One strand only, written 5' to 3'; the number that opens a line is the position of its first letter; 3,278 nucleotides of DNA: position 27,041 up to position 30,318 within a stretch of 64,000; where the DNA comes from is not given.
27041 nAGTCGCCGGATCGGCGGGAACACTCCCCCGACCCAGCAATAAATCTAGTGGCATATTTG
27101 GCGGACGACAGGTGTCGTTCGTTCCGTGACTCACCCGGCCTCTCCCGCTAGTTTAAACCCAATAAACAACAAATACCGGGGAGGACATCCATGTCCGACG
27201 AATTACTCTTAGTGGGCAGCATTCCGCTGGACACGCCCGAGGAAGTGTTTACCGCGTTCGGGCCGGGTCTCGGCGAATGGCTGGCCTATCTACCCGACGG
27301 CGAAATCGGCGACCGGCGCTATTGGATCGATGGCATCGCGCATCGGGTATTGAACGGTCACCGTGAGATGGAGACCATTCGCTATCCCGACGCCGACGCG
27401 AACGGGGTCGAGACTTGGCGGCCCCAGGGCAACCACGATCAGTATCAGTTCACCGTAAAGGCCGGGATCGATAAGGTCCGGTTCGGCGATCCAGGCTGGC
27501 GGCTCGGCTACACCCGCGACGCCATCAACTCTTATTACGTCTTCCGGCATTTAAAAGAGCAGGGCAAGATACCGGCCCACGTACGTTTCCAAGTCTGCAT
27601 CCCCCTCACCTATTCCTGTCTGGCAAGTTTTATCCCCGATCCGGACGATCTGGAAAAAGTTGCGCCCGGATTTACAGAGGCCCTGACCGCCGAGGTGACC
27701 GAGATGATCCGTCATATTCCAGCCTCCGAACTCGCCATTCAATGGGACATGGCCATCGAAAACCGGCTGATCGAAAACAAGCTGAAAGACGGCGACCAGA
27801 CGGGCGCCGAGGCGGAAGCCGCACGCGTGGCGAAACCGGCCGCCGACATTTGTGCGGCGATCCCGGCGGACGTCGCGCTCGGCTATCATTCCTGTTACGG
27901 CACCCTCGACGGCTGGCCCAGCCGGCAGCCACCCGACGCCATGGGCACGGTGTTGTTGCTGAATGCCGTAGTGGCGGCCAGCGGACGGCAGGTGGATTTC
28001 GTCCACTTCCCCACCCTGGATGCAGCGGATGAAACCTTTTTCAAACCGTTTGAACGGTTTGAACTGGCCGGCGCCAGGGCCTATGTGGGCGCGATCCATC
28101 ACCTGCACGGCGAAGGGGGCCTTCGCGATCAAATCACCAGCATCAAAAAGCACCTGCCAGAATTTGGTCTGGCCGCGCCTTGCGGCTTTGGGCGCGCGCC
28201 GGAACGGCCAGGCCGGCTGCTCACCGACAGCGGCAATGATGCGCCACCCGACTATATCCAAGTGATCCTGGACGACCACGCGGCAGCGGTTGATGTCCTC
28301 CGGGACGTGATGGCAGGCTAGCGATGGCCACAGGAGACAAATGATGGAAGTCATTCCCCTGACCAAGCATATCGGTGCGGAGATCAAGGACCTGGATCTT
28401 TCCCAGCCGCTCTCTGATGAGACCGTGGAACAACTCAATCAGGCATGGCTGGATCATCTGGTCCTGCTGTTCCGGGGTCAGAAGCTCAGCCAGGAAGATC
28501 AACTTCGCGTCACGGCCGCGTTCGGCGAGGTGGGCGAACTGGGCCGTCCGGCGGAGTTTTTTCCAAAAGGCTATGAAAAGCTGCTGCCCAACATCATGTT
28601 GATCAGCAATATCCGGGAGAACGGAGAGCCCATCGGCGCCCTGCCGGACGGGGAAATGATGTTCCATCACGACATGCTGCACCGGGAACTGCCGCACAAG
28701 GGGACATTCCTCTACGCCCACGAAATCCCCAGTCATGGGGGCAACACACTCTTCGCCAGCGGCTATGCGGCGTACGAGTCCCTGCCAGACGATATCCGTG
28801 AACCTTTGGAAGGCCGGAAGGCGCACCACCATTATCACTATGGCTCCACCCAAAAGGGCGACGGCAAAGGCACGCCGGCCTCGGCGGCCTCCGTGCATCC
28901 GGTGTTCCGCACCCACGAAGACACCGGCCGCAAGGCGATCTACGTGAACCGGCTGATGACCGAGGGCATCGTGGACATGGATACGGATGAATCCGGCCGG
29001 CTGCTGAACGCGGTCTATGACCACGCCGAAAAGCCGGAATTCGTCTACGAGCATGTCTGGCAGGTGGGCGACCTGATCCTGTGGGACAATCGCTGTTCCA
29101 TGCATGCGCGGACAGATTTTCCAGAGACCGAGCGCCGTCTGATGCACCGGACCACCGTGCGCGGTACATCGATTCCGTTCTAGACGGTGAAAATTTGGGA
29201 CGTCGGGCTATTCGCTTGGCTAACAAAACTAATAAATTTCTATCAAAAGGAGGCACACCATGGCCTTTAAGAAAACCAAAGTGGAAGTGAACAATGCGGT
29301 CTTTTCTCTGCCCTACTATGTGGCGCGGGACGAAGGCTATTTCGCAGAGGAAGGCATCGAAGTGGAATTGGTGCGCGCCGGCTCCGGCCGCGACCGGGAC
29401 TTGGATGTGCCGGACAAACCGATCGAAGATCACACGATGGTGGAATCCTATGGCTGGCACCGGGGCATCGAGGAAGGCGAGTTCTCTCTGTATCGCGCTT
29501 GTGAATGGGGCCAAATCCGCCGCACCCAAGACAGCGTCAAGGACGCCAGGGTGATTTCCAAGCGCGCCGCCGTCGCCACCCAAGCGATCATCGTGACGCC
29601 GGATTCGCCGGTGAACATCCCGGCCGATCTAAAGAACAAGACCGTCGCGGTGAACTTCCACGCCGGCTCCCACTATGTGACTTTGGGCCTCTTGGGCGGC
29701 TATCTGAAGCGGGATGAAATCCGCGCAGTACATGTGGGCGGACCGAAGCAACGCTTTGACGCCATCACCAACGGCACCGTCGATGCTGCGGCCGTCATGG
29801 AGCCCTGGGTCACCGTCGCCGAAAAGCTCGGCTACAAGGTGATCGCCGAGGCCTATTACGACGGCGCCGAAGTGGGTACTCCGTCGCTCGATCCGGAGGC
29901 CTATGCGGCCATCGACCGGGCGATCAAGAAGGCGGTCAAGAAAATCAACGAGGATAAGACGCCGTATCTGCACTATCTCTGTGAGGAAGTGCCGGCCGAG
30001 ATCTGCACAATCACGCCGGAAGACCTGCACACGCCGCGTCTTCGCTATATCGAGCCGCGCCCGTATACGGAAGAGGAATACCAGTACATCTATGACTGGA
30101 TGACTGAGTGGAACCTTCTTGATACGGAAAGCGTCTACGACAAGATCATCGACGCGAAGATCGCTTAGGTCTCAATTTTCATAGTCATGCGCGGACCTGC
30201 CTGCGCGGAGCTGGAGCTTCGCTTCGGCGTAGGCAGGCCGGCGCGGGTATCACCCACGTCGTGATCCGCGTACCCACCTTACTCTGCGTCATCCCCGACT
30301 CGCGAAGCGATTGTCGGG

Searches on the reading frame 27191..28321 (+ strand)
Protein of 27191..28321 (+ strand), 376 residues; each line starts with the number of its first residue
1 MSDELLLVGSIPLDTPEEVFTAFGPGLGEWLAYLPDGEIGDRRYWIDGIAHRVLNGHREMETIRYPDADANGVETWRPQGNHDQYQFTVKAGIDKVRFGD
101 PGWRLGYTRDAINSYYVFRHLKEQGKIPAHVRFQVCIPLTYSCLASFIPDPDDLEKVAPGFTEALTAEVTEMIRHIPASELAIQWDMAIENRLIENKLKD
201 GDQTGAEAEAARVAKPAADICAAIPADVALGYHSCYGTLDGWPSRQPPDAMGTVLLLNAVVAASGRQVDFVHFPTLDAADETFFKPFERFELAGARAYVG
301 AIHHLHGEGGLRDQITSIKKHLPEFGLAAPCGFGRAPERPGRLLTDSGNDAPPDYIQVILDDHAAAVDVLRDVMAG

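Call 10: search_protein_families(library=pfam, proteins=[window:27191-28321:+], max_evalue=0.01)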
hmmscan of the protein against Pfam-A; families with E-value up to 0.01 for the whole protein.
window:27191-28321:+ (376 aa): 0 families

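Call 76: search_protein_families(library=ncbifam, proteins=[window:27191-28321:+], max_evalue=0.00001)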
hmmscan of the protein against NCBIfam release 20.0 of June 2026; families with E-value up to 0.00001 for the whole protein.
window:27191-28321:+ (376 aa): 0 families

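Call 78: find_homologous_proteins(query=window:27191-28321:+)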
Query window:27191-28321:+ (376 aa): 2746 proteins with E <= 0.001 among 8000 candidates; the best 120 are listed.
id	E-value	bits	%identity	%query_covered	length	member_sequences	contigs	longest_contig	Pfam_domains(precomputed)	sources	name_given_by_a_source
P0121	1.0e-258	876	100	100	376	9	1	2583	-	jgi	-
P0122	3.2e-211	719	80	99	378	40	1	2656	-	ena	-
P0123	1.0e-210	718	81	100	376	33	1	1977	-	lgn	-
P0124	5.1e-209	712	81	100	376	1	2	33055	-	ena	-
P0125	1.7e-204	697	78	100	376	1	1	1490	-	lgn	-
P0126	2.8e-201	687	77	100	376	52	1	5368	-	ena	-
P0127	1.1e-198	678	76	99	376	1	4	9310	-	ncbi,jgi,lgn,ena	-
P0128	2.3e-196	670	77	99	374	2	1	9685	-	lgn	-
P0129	9.0e-193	659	75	100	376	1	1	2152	-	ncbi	-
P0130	2.1e-183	628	74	95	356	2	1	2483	-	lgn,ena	-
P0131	6.2e-180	616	68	100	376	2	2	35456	-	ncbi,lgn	-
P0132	3.0e-176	604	67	100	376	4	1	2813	-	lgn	-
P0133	2.1e-173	595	66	98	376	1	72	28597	-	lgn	-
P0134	1.7e-171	589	65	99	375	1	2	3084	-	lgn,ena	-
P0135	5.5e-171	587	65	99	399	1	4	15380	-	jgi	jgi:hypothetical protein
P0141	5.1e-167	574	63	99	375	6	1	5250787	-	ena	-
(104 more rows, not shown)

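Call 80: find_encoding_contigs(protein=P0141, flank=7000, max_places=2)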
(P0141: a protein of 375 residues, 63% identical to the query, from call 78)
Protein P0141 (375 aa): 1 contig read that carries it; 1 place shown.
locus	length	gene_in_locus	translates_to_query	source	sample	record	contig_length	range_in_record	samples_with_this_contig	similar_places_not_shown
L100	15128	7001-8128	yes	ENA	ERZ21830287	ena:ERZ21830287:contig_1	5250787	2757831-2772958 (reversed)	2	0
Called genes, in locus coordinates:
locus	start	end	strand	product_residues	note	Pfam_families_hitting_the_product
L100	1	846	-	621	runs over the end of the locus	-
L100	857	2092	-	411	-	PF03787:RAMPs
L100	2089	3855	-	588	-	PF03787:RAMPs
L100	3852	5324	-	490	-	-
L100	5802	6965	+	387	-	PF01717:Meth_synt_2 (faint)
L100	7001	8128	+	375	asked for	-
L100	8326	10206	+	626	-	PF13555:AAA_29 (faint), PF00005:ABC_tran, PF02463:SMC_N (faint), PF05621:TniB (faint), PF13191:AAA_16 (faint), PF13304:AAA_21 (faint), PF00005:ABC_tran, PF08352:oligo_HPY, +1 more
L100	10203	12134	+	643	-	PF00496:SBP_bac_5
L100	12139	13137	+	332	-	PF19300:BPD_transp_1_N, PF00528:BPD_transp_1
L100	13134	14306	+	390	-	PF12911:OppC_N, PF00528:BPD_transp_1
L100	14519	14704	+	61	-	-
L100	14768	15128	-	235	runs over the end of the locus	PF00528:BPD_transp_1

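Call 91: predict_structure(alignment_id=A2)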
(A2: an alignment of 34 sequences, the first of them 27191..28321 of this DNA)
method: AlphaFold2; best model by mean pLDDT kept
length: 376 residues; sequences in the alignment: 34
mean_pLDDT: 86.0   pTM: 0.88
mean pLDDT of the five models: 86.0, 85.3, 84.7, 84.1, 82.8
residues with pLDDT >= 90: 222; 70-90: 95; 50-70: 50; < 50: 9
segments of 3 or more residues with pLDDT < 50: 238-242
pLDDT, mean of each block of 10 residues (from residue 1): 80 87 93 86 73 90 84 66 86 90 84 95 97 94 91 96 95 96 92 91 97 96 96 72 68 96 96 83 94 92 64 91 88 51 61 79 89 90
secondary structure, 60 per line:
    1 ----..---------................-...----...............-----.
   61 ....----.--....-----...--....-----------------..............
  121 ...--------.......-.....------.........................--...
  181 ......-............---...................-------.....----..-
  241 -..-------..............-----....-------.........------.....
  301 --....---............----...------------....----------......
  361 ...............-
elements in order: H16-30 E33-35 H40-54 E60-64 E86-89 H107-123 E132-138 H140-144 H151-175 E181-186 H188-199 H203-221 E229-233 H251-264 E270-273 H281-289 E296-300 H303-306 H310-321 E326-328 H341-344 H355-375

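Call 95: fold_search(model_id=the predicted structure, library=pdb)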
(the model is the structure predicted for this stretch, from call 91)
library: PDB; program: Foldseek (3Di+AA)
matches with E <= 10: 1140; with E <= 0.001: 16
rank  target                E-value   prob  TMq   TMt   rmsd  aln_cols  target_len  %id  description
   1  1u1h                  1.1e-06  1.00  0.53  0.30   6.7       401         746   10  A. thaliana cobalamine independent methionine synthase (released 2004-09-02)
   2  1t7l_B                4.1e-06  1.00  0.56  0.31   5.1       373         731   12  Crystal Structure of Cobalamin-Independent Methionine Synthase from T. maritima (released 2005-03-01)
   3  3rpd_A                5.3e-06  1.00  0.53  0.57   6.1       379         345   12  The structure of a B12-independent methionine synthase from Shewanella sp. W3-18-1 in complex with Selenomethionine. (released 2011-08-31)
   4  3l7r                  1.3e-05  1.00  0.53  0.29   6.0       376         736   12  crystal structure of MetE from streptococcus mutans (released 2011-01-12)
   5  2q71                  1.8e-04  1.00  0.38  0.40   8.0       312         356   12  Uroporphyrinogen Decarboxylase G168R single mutant enzyme in complex with coproporphyrinogen-III (released 2007-06-19)
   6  1r3r                  1.8e-04  1.00  0.36  0.38   8.0       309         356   13  Uroporphyrinogen Decarboxylase with mutation D86N (released 2003-12-09)
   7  4zr8_B                2.0e-04  1.00  0.43  0.45   6.2       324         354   10  Structure of uroporphyrinogen decarboxylase from Acinetobacter baumannii (released 2015-06-03)
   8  1r3y                  2.1e-04  1.00  0.36  0.38   8.0       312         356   13  Uroporphyrinogen Decarboxylase in complex with coproporphyrinogen-III (released 2003-12-09)
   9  3hps_B                3.1e-04  1.00  0.32  0.23   9.7       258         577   14  Crystal structure of Mycobacterium tuberculosis LeuA complexed with ketoisocaproate (KIC) (released 2010-05-19)
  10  4tu1_A                3.5e-04  0.99  0.35  0.37  10.4       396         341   10  Structure of Toxoplasma gondii fructose 1,6 bisphosphate aldolase (released 2014-09-03)
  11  1r3s                  4.1e-04  1.00  0.35  0.36   8.6       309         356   12  Uroporphyrinogen Decarboxylase single mutant D86G in complex with coproporphyrinogen-I (released 2003-12-09)
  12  1r3w                  4.1e-04  1.00  0.36  0.38   9.4       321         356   12  Uroporphyrinogen Decarboxylase Y164F mutant in complex with coproporphyrinogen-III (released 2003-12-09)
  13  3gw0                  4.3e-04  1.00  0.38  0.40   9.4       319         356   12  UROD mutant G318R (released 2009-07-07)
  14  4tu1_B                4.8e-04  0.99  0.36  0.39  10.6       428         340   10  Structure of Toxoplasma gondii fructose 1,6 bisphosphate aldolase (released 2014-09-03)
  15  1r3v                  7.8e-04  1.00  0.38  0.39   9.2       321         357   12  Uroporphyrinogen Decarboxylase single mutant D86E in complex with coproporphyrinogen-I (released 2003-12-09)
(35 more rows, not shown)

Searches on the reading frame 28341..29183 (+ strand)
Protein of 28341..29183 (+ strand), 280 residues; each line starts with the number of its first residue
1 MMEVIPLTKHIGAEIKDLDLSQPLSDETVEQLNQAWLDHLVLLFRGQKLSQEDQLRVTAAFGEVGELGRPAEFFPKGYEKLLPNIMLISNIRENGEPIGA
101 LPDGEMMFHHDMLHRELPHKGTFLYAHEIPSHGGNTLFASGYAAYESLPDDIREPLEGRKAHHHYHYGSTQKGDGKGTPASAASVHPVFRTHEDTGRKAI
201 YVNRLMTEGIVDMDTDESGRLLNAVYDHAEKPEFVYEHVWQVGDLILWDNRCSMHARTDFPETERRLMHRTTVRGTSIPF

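Call 10: search_protein_families(library=pfam, proteins=[window:28341-29183:+], max_evalue=0.01)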
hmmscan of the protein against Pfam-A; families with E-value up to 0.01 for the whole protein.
window:28341-29183:+ (280 aa): 1 family
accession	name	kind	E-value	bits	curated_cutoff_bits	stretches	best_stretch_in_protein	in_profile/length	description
PF02668.22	TauD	-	1.2e-68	232.4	27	1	4-272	2-267/267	Taurine catabolism dioxygenase TauD, TfdA family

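Call 76: search_protein_families(library=ncbifam, proteins=[window:28341-29183:+], max_evalue=0.00001)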
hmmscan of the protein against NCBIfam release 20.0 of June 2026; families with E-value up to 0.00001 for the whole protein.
window:28341-29183:+ (280 aa): 4 families
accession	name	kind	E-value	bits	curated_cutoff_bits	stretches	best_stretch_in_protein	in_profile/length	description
NF007104.0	PRK09553.1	equivalog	2.4e-54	184.4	313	1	2-276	5-276/282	taurine dioxygenase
NF045815.1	Neo-PentlctneFsynPtlD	equivalog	2.7e-48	164.7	550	1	3-270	2-283/301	neopentalenolactone/pentalenolactone F synthase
NF049937.1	CMthFAOxDecarbScoE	equivalog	9.8e-23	80.7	400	2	8-164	8-157/295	(3R)-3-[(carboxymethyl)amino]fatty acid oxygenase/decarboxylase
TIGR02409.1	carnitine_bodg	equivalog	7.6e-07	28.5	414.75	1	104-266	185-345/366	gamma-butyrobetaine dioxygenase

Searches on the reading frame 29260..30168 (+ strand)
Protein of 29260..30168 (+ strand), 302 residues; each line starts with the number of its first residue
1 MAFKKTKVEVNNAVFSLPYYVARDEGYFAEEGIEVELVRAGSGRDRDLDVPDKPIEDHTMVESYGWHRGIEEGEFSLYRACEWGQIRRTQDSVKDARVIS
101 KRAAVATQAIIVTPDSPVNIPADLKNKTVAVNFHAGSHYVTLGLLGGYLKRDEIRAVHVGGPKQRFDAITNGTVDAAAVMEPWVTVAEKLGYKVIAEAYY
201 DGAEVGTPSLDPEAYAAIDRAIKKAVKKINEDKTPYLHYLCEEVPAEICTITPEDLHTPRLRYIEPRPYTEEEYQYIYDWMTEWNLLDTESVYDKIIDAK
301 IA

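Call 10: search_protein_families(library=pfam, proteins=[window:29260-30168:+], max_evalue=0.01)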
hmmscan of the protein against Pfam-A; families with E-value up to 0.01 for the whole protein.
window:29260-30168:+ (302 aa): 3 families
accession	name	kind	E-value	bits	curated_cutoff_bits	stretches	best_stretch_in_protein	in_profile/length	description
PF09084.16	NMT1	-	2.7e-13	50.8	20.5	2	106-226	73-192/216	NMT1/THI5 like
PF13379.11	NMT1_2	-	5.4e-08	33.4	24.7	1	122-196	120-197/252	NMT1-like family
PF12974.12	Phosphonate-bd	-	4.5e-05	23.4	27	1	105-189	84-172/242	ABC transporter, phosphonate, periplasmic substrate-binding protein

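Call 76: search_protein_families(library=ncbifam, proteins=[window:29260-30168:+], max_evalue=0.00001)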
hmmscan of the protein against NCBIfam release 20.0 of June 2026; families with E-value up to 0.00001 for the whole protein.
window:29260-30168:+ (302 aa): 3 families
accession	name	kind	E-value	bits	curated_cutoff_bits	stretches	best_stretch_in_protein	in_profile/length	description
TIGR01728.1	SsuA_fam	subfamily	1.1e-10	41.3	163.5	1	99-208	75-182/290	aliphatic sulfonate ABC transporter substrate-binding protein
NF008588.0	PRK11553.1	subfamily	6.2e-07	28.7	299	1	107-191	110-194/319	aliphatic sulfonate ABC transporter substrate-binding protein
TIGR01729.1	taurine_ABC_bnd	equivalog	2.5e-06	27.2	304.25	1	107-211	81-183/300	taurine ABC transporter substrate-binding protein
